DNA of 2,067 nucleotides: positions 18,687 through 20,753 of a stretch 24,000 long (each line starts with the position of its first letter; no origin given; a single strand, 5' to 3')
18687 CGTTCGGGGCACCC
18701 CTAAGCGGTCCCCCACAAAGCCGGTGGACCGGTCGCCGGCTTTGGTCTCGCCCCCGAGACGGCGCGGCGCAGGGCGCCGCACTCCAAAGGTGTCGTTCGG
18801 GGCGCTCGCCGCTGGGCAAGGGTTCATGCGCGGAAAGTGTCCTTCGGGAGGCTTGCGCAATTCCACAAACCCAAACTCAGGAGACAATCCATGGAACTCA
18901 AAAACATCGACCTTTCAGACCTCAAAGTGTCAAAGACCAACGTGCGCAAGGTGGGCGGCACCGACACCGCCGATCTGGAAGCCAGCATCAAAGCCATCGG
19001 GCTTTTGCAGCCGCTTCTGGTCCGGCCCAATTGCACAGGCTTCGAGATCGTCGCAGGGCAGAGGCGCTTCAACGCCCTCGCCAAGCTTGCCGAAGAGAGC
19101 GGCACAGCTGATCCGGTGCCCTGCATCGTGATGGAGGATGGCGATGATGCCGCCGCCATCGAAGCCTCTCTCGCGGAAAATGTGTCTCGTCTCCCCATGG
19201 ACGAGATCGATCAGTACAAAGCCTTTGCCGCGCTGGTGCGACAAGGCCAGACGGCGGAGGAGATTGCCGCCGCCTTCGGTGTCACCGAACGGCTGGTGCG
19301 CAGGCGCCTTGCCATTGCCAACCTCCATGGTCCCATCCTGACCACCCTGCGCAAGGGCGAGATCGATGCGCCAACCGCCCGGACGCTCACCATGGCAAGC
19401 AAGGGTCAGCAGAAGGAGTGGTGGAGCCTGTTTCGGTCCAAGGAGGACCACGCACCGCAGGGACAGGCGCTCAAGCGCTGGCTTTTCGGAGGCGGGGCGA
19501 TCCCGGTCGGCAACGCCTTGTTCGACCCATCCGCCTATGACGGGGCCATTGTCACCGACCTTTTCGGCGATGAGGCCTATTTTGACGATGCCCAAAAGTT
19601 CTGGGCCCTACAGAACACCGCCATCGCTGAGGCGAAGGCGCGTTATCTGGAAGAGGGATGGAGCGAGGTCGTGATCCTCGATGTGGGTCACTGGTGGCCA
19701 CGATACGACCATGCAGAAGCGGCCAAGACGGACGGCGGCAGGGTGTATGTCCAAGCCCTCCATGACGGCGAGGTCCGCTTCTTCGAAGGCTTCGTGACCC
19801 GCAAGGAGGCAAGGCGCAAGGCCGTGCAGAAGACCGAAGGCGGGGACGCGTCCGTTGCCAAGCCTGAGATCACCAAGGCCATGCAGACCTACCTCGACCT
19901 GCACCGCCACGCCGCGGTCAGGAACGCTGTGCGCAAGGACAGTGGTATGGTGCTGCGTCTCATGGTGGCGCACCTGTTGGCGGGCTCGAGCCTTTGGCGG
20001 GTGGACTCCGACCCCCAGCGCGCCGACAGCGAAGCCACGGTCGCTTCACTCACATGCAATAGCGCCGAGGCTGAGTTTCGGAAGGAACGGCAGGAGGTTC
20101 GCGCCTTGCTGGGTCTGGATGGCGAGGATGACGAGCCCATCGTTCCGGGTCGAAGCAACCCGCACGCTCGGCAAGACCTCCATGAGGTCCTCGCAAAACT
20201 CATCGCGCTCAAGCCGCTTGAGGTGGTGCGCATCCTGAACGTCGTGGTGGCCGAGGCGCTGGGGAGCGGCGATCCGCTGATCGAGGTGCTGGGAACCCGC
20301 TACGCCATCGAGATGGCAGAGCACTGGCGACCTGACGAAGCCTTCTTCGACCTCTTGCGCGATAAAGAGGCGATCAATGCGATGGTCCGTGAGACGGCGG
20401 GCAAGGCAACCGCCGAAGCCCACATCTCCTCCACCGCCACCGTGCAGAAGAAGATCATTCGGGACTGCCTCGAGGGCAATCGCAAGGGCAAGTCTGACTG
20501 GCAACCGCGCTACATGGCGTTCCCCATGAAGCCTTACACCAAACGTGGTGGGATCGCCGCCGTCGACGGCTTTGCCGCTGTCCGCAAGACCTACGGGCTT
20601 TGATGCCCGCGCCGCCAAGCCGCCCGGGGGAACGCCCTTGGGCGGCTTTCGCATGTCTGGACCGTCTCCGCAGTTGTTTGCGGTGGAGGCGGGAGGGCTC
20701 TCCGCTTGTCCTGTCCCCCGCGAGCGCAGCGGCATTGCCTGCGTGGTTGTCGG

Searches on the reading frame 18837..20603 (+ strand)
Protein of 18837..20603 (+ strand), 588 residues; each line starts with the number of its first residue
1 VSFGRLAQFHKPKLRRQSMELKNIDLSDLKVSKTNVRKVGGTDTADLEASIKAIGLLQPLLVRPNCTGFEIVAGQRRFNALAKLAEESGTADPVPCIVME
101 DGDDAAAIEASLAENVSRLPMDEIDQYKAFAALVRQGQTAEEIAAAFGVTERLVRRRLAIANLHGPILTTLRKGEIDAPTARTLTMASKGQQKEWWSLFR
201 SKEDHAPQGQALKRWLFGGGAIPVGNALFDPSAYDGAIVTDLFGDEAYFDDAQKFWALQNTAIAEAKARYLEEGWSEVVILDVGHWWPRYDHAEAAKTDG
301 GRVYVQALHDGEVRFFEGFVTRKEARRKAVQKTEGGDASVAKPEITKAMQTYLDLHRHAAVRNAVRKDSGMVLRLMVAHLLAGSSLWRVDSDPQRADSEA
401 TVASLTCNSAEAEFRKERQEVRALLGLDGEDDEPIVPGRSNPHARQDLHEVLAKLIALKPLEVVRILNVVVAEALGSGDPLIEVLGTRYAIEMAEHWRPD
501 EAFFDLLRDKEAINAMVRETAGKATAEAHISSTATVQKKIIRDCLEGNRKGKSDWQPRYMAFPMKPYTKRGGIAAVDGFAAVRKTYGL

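Call 35: search_dna_similar(query=window:18837-20603:+, collection=plasmids, mode=protein, max_rows=12)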
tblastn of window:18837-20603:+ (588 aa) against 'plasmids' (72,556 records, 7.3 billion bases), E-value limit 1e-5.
The search stops at 5000 records and this limit was reached: more records match than are counted here, and every count below describes the 5000 best-scoring records only.
Records with a match: at least 5000; places in all: 5840; records where one place covers at least 80% of the query: 9.
Best place of each record, by identity: <60% 5000.
By first word of the organism name: Escherichia 1333; Klebsiella 1218; Salmonella 409; Agrobacterium 238; Rhizobium 185; Pseudosulfitobacter 121; Burkholderia 117; Citrobacter 93; Enterobacter 92; Phaeobacter 74; and 180 more.
By predicted mobility (MOB-suite, as given by PLSDB): conjugative 3388; non-mobilizable 1064; mobilizable 548.
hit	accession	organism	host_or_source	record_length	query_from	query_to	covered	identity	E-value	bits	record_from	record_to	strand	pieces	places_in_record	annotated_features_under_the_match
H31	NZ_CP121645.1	Bradyrhizobium barranii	Chamaecytisus prolifer var. ...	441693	10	586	97%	49.3%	3e-145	542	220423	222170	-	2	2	ParB/RepB/Spo0J family partition protein | hypothetical protein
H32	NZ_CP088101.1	Bradyrhizobium barranii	cell culture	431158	10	586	97%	49.3%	3e-145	542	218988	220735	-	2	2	ParB/RepB/Spo0J family partition protein | hypothetical protein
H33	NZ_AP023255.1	Mesorhizobium sp. 131-3-5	Lotus japonicus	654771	12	586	98%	46.8%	1e-152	492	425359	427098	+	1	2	ParB/RepB/Spo0J family partition protein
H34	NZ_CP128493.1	Novosphingobium resinovorum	pure cell culture,soil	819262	12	577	96%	42.4%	2e-128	422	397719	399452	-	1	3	ParB/RepB/Spo0J family partition protein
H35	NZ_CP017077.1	Novosphingobium resinovorum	single cell,soil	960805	12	577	96%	42.2%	8e-129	424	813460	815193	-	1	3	ParB/RepB/Spo0J family partition protein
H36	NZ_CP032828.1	Sphingomonas paeninsulae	whole organism,soil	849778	15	576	96%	42.0%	2e-131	431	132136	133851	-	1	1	ParB/RepB/Spo0J family partition protein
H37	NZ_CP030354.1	Novosphingobium sp. P6W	cell culture,podzolic fallow soil ...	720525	19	365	59%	41.4%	1e-79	281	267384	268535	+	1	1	none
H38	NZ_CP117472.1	Sphingobium sp. YC-XJ3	whole organism,Contaminated soil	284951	215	573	61%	39.9%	2e-73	263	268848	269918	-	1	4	chromosome partitioning protein ParB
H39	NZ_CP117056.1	Vibrio harveyi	Paralichthys olivaceus,Diseased fish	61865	26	561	91%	25.4%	4e-24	115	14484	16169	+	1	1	ParB/RepB/Spo0J family partition protein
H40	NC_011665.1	Shewanella baltica OS223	-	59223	6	560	94%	24.3%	2e-19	100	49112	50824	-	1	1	ParB/RepB/Spo0J family partition protein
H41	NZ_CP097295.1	Vibrio sp. J383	Atlantic salmon,Tissue sample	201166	26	518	84%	24.8%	1e-23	113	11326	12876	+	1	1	ParB/RepB/Spo0J family partition protein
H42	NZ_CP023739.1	Methylosinus trichosporium OB3b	isolate,soil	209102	22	429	69%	28.9%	1e-19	101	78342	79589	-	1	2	ParB/RepB/Spo0J family partition protein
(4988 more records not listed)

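Call 57: search_protein_families(library=pfam, proteins=[window:18837-20603:+])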
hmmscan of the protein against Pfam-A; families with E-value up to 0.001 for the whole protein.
window:18837-20603:+ (588 aa): 3 families
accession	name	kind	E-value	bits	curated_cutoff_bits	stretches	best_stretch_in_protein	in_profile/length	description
PF02195.25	ParB_N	-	2.6e-12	47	26.3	1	20-116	2-94/95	ParB N-terminal domain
PF17762.8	HTH_ParB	-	2.2e-05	25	22.6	1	123-196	5-80/102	ParB HTH domain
PF13384.12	HTH_23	-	0.00077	19.6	24.6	0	130-159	10-39/50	Homeodomain-like domain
